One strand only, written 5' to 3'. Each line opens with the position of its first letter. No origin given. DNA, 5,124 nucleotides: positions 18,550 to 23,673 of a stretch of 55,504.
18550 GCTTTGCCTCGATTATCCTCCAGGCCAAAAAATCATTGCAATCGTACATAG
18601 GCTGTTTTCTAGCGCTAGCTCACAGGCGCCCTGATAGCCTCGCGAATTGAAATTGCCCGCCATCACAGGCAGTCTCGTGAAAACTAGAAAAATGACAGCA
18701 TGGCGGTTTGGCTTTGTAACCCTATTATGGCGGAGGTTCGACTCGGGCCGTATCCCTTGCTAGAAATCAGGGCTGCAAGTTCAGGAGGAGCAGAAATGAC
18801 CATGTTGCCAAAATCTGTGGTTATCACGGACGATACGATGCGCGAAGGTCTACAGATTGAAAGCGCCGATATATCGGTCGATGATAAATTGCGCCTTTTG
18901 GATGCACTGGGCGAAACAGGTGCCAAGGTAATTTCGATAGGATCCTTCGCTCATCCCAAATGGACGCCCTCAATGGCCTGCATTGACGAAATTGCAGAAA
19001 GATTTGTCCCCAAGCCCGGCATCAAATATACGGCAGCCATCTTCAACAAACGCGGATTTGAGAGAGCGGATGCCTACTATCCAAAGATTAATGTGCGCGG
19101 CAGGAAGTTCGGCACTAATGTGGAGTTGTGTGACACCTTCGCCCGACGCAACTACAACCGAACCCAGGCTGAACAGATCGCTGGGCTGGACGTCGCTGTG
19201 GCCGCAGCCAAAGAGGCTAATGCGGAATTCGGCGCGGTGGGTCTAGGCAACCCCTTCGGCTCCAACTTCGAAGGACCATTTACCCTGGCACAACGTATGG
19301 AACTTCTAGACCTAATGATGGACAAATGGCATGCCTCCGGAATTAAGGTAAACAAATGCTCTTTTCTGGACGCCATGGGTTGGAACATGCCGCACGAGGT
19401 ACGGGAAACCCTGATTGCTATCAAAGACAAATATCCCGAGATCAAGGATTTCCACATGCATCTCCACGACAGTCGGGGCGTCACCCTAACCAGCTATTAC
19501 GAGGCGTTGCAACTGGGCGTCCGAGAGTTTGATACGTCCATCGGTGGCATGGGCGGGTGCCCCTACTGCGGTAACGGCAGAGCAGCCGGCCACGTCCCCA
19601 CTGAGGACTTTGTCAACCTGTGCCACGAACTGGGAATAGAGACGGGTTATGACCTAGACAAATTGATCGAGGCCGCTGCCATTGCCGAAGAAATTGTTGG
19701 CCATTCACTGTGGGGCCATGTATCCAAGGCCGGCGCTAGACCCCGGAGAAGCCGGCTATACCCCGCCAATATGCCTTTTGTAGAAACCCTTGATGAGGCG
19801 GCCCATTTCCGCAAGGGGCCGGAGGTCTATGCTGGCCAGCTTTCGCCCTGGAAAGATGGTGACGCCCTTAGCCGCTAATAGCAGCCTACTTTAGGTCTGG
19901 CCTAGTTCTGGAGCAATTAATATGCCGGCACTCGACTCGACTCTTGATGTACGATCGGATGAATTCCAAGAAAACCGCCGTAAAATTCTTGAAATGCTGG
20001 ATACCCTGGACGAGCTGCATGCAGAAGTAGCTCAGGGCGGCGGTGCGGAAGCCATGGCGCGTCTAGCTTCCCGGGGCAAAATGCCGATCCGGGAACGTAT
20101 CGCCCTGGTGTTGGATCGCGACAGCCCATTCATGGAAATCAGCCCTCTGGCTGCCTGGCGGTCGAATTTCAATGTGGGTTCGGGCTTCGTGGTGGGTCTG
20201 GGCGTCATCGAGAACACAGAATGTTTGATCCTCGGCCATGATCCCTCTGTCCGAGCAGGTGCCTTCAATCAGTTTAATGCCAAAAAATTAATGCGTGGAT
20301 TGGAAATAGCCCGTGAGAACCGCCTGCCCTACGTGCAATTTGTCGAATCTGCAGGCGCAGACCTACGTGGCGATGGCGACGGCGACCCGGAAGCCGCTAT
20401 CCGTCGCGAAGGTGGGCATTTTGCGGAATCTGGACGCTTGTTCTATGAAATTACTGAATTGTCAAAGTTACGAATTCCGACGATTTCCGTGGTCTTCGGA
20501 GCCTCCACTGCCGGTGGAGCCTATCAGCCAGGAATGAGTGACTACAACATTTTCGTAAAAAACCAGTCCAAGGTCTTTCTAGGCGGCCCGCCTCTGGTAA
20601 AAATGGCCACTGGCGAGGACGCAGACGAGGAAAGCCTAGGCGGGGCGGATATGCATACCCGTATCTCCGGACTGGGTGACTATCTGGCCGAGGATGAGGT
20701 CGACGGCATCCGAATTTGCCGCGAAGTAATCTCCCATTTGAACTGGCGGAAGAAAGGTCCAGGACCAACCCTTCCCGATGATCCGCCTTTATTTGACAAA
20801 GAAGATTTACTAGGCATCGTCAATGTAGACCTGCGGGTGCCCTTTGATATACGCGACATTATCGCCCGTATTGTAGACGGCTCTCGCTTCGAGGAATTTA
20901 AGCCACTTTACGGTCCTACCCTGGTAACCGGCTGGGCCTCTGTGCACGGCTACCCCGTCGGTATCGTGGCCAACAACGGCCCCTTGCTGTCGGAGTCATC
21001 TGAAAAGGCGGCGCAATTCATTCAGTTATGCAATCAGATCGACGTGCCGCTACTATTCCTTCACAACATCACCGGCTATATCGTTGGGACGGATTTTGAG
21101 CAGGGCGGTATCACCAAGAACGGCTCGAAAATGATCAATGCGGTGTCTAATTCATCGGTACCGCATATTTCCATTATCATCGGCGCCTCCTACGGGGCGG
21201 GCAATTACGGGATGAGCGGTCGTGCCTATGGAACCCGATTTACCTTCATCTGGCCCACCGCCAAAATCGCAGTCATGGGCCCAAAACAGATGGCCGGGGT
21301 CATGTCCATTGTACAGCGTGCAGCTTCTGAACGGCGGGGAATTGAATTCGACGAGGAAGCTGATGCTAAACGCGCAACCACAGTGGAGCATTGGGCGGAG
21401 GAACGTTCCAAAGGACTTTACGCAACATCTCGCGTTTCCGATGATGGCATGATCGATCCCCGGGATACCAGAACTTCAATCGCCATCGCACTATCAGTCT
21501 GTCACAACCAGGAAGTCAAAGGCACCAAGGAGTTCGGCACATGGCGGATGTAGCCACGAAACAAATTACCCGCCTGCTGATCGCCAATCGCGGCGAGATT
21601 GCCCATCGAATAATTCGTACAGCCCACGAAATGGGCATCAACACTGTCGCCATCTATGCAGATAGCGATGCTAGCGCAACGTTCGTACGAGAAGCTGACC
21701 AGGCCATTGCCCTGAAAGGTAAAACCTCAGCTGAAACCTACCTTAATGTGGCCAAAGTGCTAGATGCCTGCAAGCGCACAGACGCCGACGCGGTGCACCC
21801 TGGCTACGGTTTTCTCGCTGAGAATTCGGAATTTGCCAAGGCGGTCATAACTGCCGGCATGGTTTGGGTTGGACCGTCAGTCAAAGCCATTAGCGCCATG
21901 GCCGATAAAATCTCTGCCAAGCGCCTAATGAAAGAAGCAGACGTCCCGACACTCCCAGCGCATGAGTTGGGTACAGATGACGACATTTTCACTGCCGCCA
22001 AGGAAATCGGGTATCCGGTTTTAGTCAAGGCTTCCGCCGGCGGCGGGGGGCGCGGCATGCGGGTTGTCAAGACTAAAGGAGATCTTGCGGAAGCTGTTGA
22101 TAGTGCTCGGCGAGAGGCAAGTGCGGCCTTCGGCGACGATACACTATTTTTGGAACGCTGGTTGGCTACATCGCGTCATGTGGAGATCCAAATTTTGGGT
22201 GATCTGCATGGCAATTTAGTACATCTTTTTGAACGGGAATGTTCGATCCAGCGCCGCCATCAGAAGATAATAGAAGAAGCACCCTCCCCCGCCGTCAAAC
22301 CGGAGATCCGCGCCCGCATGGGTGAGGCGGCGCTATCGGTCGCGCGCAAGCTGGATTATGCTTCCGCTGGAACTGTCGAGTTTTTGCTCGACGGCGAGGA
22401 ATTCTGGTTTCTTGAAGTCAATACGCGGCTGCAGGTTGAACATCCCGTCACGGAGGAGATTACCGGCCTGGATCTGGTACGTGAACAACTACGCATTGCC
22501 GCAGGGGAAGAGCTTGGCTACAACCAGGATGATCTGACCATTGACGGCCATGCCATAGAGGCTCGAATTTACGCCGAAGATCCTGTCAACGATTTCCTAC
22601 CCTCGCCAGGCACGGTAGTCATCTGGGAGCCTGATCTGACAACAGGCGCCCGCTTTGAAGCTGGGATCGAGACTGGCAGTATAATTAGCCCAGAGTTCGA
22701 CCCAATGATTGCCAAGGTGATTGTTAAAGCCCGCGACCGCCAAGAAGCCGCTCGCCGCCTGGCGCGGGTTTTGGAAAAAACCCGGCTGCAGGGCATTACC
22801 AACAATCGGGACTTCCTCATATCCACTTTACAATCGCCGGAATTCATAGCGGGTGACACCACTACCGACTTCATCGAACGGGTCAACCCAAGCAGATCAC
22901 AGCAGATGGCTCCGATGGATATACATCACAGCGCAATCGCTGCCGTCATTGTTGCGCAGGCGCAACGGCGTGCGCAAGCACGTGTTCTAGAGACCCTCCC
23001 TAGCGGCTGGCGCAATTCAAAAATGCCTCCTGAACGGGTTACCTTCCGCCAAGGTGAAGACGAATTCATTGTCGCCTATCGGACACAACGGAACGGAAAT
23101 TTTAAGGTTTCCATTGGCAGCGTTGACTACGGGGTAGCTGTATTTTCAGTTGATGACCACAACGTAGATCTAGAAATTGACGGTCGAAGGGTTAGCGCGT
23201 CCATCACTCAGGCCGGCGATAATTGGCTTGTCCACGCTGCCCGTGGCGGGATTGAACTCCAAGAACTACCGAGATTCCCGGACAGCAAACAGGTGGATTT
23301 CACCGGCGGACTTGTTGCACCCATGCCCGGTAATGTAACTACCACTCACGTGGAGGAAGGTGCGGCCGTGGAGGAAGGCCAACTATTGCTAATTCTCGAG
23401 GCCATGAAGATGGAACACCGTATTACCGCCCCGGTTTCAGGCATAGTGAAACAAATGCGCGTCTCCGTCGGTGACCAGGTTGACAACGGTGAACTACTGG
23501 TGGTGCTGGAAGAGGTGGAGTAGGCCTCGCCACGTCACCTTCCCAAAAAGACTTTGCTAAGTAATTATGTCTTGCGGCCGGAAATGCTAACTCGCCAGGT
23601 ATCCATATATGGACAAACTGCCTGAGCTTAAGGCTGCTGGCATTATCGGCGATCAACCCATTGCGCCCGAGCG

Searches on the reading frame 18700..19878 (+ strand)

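Call 5: search_protein_families(library=pfam, proteins=[window:18700-19878:+])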
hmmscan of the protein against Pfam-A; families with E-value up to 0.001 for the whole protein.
window:18700-19878:+ (392 aa): 1 family
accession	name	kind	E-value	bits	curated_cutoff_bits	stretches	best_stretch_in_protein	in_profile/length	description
PF00682.25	HMGL-like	-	1.6e-22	80.6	29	1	40-327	2-258/260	HMGL-like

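Call 31: search_protein_families(library=ncbifam, proteins=[window:18700-19878:+], max_evalue=1e-10)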
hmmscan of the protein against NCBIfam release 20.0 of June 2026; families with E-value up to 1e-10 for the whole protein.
window:18700-19878:+ (392 aa): 4 families
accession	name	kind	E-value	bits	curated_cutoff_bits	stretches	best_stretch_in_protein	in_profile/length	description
NF004283.0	PRK05692.1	subfamily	4.7e-54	183.5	246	1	36-344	3-295/300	hydroxymethylglutaryl-CoA lyase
TIGR02146.1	LysS_fung_arch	equivalog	3.3e-14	52.9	413.55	0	198-336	134-263/344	homocitrate synthase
NF006049.0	PRK08195.1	subfamily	5.1e-12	45.5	229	0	217-328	162-265/344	4-hyroxy-2-oxovalerate/4-hydroxy-2-oxopentanoic acid aldolase,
TIGR03217.1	4OH_2_O_val_ald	equivalog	6.5e-11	42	286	0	222-327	162-259/334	4-hydroxy-2-oxovalerate aldolase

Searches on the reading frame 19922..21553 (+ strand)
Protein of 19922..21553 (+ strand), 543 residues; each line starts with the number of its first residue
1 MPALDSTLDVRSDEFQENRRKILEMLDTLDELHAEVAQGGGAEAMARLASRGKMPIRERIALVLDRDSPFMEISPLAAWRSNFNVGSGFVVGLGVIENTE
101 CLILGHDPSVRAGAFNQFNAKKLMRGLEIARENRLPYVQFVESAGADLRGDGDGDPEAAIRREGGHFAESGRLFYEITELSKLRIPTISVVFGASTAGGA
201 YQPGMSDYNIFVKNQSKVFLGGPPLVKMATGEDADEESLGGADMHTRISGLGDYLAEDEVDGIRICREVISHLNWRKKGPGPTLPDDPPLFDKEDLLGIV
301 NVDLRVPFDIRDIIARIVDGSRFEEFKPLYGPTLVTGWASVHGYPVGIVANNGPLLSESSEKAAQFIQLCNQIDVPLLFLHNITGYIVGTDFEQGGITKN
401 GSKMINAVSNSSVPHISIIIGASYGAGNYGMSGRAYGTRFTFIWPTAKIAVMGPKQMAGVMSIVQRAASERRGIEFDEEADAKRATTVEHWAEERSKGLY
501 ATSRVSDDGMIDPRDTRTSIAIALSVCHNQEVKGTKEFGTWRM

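Call 5: search_protein_families(library=pfam, proteins=[window:19922-21553:+])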
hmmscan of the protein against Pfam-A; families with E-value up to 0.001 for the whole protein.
window:19922-21553:+ (543 aa): 2 families
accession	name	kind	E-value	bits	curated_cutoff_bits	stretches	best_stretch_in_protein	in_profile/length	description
PF01039.27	Carboxyl_trans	-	5.1e-125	418.3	22.3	1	50-533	4-484/493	Carboxyl transferase domain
PF03255.19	ACCA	-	5.9e-08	32.7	23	0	359-429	132-202/310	Acetyl co-enzyme A carboxylase carboxyltransferase-like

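Call 57: search_protein_families(library=ncbifam, proteins=[window:19922-21553:+], max_evalue=1e-20)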
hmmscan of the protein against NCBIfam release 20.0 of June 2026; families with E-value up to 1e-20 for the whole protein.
window:19922-21553:+ (543 aa): 1 family
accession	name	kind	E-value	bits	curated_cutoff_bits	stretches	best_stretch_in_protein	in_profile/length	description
TIGR01117.1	mmdA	subfamily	6.8e-84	282.5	998.8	1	26-533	3-501/512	methylmalonyl-CoA decarboxylase subunit alpha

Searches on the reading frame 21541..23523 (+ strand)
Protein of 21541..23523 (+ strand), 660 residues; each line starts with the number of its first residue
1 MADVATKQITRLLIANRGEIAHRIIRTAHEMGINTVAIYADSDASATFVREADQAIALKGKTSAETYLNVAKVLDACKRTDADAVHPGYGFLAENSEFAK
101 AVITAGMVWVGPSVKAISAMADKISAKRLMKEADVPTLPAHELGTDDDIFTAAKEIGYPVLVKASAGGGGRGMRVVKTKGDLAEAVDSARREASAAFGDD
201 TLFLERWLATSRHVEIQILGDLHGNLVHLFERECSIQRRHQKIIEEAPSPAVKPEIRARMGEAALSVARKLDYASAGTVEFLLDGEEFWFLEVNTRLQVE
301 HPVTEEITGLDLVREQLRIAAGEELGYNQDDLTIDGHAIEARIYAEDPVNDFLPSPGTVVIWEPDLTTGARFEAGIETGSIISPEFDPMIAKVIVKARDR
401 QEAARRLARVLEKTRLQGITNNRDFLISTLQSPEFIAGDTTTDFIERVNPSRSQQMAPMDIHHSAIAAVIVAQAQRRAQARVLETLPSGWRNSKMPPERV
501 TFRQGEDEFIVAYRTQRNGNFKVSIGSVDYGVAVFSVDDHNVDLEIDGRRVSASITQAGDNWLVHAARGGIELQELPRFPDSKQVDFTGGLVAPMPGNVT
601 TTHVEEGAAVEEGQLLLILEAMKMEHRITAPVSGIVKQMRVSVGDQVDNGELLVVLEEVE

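Call 5: search_protein_families(library=pfam, proteins=[window:21541-23523:+])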
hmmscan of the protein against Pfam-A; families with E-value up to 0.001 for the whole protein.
window:21541-23523:+ (660 aa): 11 families
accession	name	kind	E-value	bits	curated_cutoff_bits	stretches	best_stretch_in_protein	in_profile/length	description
PF02786.22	CPSase_L_D2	-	2.8e-75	252.9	19.8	1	122-326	1-209/211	Carbamoyl-phosphate synthase L chain, ATP binding domain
PF00289.28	Biotin_carb_N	-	1.8e-42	144.7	25.5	1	9-117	2-110/110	Biotin carboxylase, N-terminal domain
PF02785.25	Biotin_carb_C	-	3.5e-33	114.4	32.4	1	340-447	1-108/108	Biotin carboxylase C-terminal domain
PF00364.28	Biotin_lipoyl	-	3.7e-18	65.6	22.1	1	593-656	5-73/73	Biotin-requiring enzyme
PF21139.3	BT_MCC_alpha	-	4.7e-13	50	31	1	465-578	6-118/118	Methylcrotonyl-CoA carboxylase, alpha-subunit, BT domain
PF02222.28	ATP-grasp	-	8.1e-12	45.6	27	1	130-296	3-162/179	ATP-grasp domain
PF07478.18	Dala_Dala_lig_C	-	9.4e-10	38.8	24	1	151-295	30-174/204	D-ala D-ala ligase C-terminus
PF13533.13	Biotin_lipoyl_2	-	2e-09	37.5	29.8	0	628-657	3-32/32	Biotin-lipoyl like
PF13437.12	HlyD_3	-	2.7e-05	25.3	22.2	0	628-656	2-30/106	HlyD family secretion protein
PF02655.19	ATP-grasp_3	-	9e-05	23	23.2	1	121-298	2-158/160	ATP-grasp domain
PF16576.10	HlyD_D23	-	0.00028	20.7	30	0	625-656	108-139/214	Barrel-sandwich domain of CusB or HlyD membrane-fusion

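Call 57: search_protein_families(library=ncbifam, proteins=[window:21541-23523:+], max_evalue=1e-20)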
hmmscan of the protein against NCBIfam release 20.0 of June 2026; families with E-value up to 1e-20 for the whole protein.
window:21541-23523:+ (660 aa): 11 families
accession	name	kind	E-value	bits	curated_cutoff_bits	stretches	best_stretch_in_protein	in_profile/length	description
NF009554.0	PRK12999.1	equivalog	9.1e-182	606.6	965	1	7-449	3-456/1147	pyruvate carboxylase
TIGR02712.1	urea_carbox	equivalog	1.2e-172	576.4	1303.85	1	11-451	3-445/1201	urea carboxylase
NF006367.0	PRK08591.1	subfamily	1.1e-171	571.6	597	1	9-449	2-445/451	acetyl-CoA carboxylase biotin carboxylase subunit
NF006406.0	PRK08654.1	equivalog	3e-171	570.3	739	1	10-456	3-450/499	acetyl-CoA carboxylase biotin carboxylase subunit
TIGR01235.1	pyruv_carbox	equivalog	4.8e-165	550.9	1114.45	1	12-447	2-450/1143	pyruvate carboxylase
TIGR00514.1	accC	equivalog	1.1e-164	548.5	626.5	1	9-449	2-445/449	acetyl-CoA carboxylase biotin carboxylase subunit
NF004085.0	PRK05586.1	equivalog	4.6e-156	520.2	723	1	10-447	3-443/448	acetyl-CoA carboxylase biotin carboxylase subunit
NF009471.0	PRK12833.1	equivalog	1.7e-154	514.9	686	1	6-456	2-455/467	acetyl-CoA carboxylase biotin carboxylase subunit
NF005525.0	PRK07178.1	equivalog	6.8e-145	483.3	768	1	9-473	2-468/471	acetyl-CoA carboxylase biotin carboxylase subunit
NF006287.0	PRK08463.1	equivalog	9e-141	469.9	775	1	8-477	1-474/479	acetyl-CoA carboxylase subunit A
NF006286.0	PRK08462.1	equivalog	1.5e-138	462.4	740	1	7-447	2-443/445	acetyl-CoA carboxylase biotin carboxylase subunit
